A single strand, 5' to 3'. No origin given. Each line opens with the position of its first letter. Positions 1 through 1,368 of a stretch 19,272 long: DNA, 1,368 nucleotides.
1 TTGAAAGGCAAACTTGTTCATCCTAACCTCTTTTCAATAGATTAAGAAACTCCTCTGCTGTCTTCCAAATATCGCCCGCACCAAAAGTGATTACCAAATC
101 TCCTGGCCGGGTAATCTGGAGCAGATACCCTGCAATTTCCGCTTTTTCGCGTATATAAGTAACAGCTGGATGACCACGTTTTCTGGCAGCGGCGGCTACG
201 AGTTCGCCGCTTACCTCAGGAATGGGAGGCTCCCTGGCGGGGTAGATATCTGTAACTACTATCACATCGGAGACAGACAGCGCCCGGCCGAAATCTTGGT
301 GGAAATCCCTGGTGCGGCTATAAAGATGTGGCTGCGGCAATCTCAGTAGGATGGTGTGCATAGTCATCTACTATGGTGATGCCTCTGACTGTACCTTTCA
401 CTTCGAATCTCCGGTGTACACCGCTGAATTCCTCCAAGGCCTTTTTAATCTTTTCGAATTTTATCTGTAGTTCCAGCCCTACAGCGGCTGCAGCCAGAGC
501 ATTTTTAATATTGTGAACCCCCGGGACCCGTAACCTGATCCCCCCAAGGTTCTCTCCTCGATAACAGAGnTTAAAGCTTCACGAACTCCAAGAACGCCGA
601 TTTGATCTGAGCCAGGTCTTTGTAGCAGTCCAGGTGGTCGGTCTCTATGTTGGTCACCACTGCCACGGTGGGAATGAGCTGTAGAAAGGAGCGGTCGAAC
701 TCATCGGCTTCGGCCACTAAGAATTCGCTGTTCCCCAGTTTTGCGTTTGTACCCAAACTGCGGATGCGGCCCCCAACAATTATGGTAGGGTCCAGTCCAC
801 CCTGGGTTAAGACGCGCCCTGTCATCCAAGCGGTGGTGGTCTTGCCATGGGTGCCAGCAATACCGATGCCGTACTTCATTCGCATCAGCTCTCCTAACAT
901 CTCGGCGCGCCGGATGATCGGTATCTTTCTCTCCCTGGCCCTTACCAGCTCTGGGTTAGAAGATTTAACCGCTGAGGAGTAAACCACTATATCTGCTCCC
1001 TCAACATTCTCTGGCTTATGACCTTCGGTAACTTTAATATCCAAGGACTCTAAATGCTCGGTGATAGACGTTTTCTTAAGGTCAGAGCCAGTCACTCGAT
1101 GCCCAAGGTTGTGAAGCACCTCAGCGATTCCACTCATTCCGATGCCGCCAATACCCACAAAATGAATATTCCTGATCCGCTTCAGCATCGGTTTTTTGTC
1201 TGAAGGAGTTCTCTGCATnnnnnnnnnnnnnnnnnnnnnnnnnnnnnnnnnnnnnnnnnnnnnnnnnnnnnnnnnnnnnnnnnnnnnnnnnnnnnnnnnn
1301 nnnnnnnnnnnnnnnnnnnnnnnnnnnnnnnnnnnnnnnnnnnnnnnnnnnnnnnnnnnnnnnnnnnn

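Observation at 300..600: murC is interrupted twice: a ~60-residue deletion plus frameshift near 571, and an ~18-residue deletion plus frameshift near 320..367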

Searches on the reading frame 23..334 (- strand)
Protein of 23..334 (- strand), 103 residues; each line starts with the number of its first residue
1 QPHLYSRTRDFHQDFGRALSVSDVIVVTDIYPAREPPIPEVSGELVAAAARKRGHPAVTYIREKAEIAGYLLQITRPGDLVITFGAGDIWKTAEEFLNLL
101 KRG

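Call 22: search_protein_families(library=ncbifam, proteins=[window:23-334:-])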
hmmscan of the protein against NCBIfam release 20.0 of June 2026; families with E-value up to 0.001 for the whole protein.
window:23-334:- (103 aa): 3 families
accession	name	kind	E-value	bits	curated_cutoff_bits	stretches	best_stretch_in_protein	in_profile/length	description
TIGR01082.1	murC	equivalog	6.3e-22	78.3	335.1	1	1-96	353-448/449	UDP-N-acetylmuramate--L-alanine ligase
NF011171.0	PRK14573.1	equivalog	2.2e-10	39.1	1015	1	1-95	350-443/809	bifunctional UDP-N-acetylmuramate--L-alanine ligase/D-alanine--D-alanine ligase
NF001124.0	PRK00139.1-2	equivalog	0.00077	18.3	476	1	18-87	401-468/500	UDP-N-acetylmuramoyl-L-alanyl-D-glutamate--2,6-diaminopimelate ligase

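Call 23: search_protein_families(library=pfam, proteins=[window:23-334:-])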
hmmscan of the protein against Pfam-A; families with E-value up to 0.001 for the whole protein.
window:23-334:- (103 aa): 1 family
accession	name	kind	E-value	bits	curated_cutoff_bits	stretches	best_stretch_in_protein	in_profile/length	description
PF02875.26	Mur_ligase_C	-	5.8e-08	34.1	28.4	1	7-87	53-127/127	Mur ligase, glutamate ligase domain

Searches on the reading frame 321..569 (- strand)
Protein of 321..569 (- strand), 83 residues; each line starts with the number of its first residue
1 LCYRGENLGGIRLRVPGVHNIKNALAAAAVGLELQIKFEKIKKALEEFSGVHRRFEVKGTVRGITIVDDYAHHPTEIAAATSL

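Call 22: search_protein_families(library=ncbifam, proteins=[window:321-569:-])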
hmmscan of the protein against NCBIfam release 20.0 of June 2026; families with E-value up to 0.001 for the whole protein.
window:321-569:- (83 aa): 21 families
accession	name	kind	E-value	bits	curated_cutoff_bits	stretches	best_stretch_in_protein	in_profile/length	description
TIGR01082.1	murC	equivalog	1.6e-28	100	335.1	1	10-80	263-333/449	UDP-N-acetylmuramate--L-alanine ligase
NF011171.0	PRK14573.1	equivalog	4.9e-18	64.4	1015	1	3-79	255-331/809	bifunctional UDP-N-acetylmuramate--L-alanine ligase/D-alanine--D-alanine ligase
TIGR01081.1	mpl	equivalog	9e-17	61.2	388.7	1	3-80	262-339/448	UDP-N-acetylmuramate:L-alanyl-gamma-D-glutamyl-meso-diaminopimelate ligase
NF053645.1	pMurC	equivalog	3.2e-14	52.5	560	1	10-79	310-380/492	pseudomurein biosynthesis peptide ligase pMurC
NF001126.0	PRK00139.1-4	equivalog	7.4e-12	44.6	373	1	11-76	289-354/486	UDP-N-acetylmuramoyl-L-alanyl-D-glutamate--2,6-diaminopimelate ligase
NF008896.0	PRK11929.1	equivalog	1.2e-10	40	1023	1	11-75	781-846/965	bifunctional UDP-N-acetylmuramoyl-L-alanyl-D-glutamate--2,6-diaminopimelate ligase MurE/UDP-N-acetylmuramoyl-tripeptide--D-alanyl-D-alanine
NF053648.1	pMurE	equivalog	1.3e-10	40.6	600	1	16-79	282-343/464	pseudomurein biosynthesis peptide ligase pMurE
NF001124.0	PRK00139.1-2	equivalog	3e-10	39.5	476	1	10-80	297-367/500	UDP-N-acetylmuramoyl-L-alanyl-D-glutamate--2,6-diaminopimelate ligase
TIGR01143.1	murF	subfamily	4.8e-10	39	288.6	1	11-70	245-304/418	UDP-N-acetylmuramoyl-tripeptide--D-alanyl-D-alanine ligase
TIGR01085.1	murE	subfamily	5e-10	38.9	257.3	1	11-76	278-344/472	UDP-N-acetylmuramyl-tripeptide synthetase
TIGR01087.1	murD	equivalog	1.8e-08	33.9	211.95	1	13-70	266-323/441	UDP-N-acetylmuramoyl-L-alanine--D-glutamate ligase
NF053646.1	pMurD1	equivalog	1e-07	31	610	1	21-80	285-344/465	pseudomurein biosynthesis peptide ligase pMurD1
NF033197.0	F430_CfbE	equivalog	1.6e-07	30.6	250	1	14-69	265-319/430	coenzyme F430 synthase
NF008041.0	PRK10773.1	equivalog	3.7e-07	29.2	551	1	11-77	274-341/453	UDP-N-acetylmuramoyl-tripeptide--D-alanyl-D-alanine ligase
NF010628.0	PRK14022.1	equivalog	6.5e-07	28.4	536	1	8-74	286-351/483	UDP-N-acetylmuramoyl-L-alanyl-D-glutamate--L-lysine ligase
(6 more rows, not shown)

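Call 23: search_protein_families(library=pfam, proteins=[window:321-569:-])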
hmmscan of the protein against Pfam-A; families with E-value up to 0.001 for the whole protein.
window:321-569:- (83 aa): 1 family
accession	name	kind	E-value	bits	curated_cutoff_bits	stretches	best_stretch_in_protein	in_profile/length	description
PF02875.26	Mur_ligase_C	-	6.1e-08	34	28.4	1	53-81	1-29/127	Mur ligase, glutamate ligase domain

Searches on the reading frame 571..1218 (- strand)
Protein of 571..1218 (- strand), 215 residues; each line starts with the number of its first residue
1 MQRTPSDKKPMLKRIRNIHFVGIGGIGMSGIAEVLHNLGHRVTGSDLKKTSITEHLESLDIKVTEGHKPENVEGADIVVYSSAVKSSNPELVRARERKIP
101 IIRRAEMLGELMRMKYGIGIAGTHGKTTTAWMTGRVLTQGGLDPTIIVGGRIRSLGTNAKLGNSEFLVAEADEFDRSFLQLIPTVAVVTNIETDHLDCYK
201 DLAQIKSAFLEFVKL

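Call 17: find_encoding_contigs(protein=window:571-1218:-, flank=10000, max_places=6)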
Protein window:571-1218:- (215 aa): no gene with exactly this product is on record in the collection.
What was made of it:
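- On Biological pseudogene: The truncated product is not on record (call 17).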

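Call 22: search_protein_families(library=ncbifam, proteins=[window:571-1218:-])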
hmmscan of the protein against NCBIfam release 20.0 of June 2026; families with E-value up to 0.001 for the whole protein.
window:571-1218:- (215 aa): 12 families
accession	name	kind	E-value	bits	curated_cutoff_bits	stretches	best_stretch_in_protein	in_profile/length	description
TIGR01082.1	murC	equivalog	6.8e-84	282.5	335.1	1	17-214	1-199/449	UDP-N-acetylmuramate--L-alanine ligase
NF011171.0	PRK14573.1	equivalog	1.1e-44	152.5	1015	1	15-200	4-188/809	bifunctional UDP-N-acetylmuramate--L-alanine ligase/D-alanine--D-alanine ligase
TIGR01081.1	mpl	equivalog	2.7e-36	125.5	388.7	1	18-214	2-208/448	UDP-N-acetylmuramate:L-alanyl-gamma-D-glutamyl-meso-diaminopimelate ligase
TIGR01087.1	murD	equivalog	2.1e-23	83.1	211.95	1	18-203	2-192/441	UDP-N-acetylmuramoyl-L-alanine--D-glutamate ligase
NF053645.1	pMurC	equivalog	6.4e-19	68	560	1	20-145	3-132/492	pseudomurein biosynthesis peptide ligase pMurC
NF053647.1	pMurD2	equivalog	5.2e-11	42.1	550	1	21-214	6-205/405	pseudomurein biosynthesis peptide ligase pMurD2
NF053646.1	pMurD1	equivalog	8.8e-09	34.5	610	1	20-141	5-135/465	pseudomurein biosynthesis peptide ligase pMurD1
TIGR01143.1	murF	subfamily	2.5e-07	30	288.6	1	73-208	32-175/418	UDP-N-acetylmuramoyl-tripeptide--D-alanyl-D-alanine ligase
TIGR01085.1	murE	subfamily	2.1e-06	26.9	257.3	1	73-147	40-117/472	UDP-N-acetylmuramyl-tripeptide synthetase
NF033197.0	F430_CfbE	equivalog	1.9e-05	23.8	250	1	30-139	11-123/430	coenzyme F430 synthase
NF001126.0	PRK00139.1-4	equivalog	2e-05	23.3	373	0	117-144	106-133/486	UDP-N-acetylmuramoyl-L-alanyl-D-glutamate--2,6-diaminopimelate ligase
NF008896.0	PRK11929.1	equivalog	7.3e-05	20.8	1023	0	96-208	586-705/965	bifunctional UDP-N-acetylmuramoyl-L-alanyl-D-glutamate--2,6-diaminopimelate ligase MurE/UDP-N-acetylmuramoyl-tripeptide--D-alanyl-D-alanine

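Call 23: search_protein_families(library=pfam, proteins=[window:571-1218:-])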
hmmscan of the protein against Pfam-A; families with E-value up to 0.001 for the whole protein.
window:571-1218:- (215 aa): 3 families
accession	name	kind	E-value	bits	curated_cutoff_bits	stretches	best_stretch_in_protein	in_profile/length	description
PF01225.30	Mur_ligase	-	2.8e-32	111.4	21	1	17-116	1-95/95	Mur ligase family, catalytic domain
PF08245.18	Mur_ligase_M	-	8e-13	49.2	24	1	120-214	1-111/200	Mur ligase middle domain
PF03807.23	F420_oxidored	-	0.00014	22.8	21.6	1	18-82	2-67/94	NADP oxidoreductase coenzyme F420-dependent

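Call 24: find_homologous_proteins(query=window:571-1218:-, max_evalue=1e-40)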
Query window:571-1218:- (215 aa): 7178 proteins with E <= 1e-40 among 8000 candidates; the best 120 are listed.
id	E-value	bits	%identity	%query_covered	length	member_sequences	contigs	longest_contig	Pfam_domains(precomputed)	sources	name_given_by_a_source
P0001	2.2e-91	323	-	-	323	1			PF08245.19,PF01225.31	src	-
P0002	1.1e-88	314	69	94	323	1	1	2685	PF08245.19,PF01225.31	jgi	jgi:UDP-N-acetylmuramate--alanine ligase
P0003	1.6e-85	304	68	94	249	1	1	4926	PF08245.19,PF01225.31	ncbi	ncbi:MAG: Mur ligase domain-containing protein, partial [Candidatus Zixiibacteriota bacterium]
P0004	2.1e-84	300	68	95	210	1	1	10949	PF08245.19,PF01225.31,PF21799.3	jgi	-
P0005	3.5e-83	296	66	94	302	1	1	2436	PF08245.19,PF01225.31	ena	-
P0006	4.2e-82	293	67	94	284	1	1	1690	PF08245.19,PF01225.31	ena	-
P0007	7.6e-82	292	66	94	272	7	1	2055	PF08245.19,PF01225.31,PF21799.3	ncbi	ncbi:MAG: UDP-N-acetylmuramate--L-alanine ligase, partial [Ignavibacteriales bacterium]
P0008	8.1e-82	292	63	95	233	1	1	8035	PF08245.19,PF01225.31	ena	-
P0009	6.8e-81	289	64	93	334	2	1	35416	PF08245.19,PF01225.31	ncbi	-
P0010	7.8e-81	288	65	94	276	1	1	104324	PF08245.19,PF01225.31,PF21799.3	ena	-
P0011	1.3e-80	288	63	95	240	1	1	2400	PF08245.19,PF01225.31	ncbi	ncbi:UDP-N-acetylmuramate--L-alanine ligase, partial [Candidatus Latescibacterota bacterium]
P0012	1.9e-80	287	66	94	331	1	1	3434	PF08245.19,PF01225.31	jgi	-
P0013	2.2e-80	287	65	94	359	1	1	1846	PF02875.27,PF08245.19,PF01225.31,PF21799.3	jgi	-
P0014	2.4e-80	287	63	94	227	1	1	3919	PF08245.19,PF01225.31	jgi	jgi:UDP-N-acetylmuramate--alanine ligase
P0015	3.5e-80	286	65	94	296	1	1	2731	PF08245.19,PF01225.31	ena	-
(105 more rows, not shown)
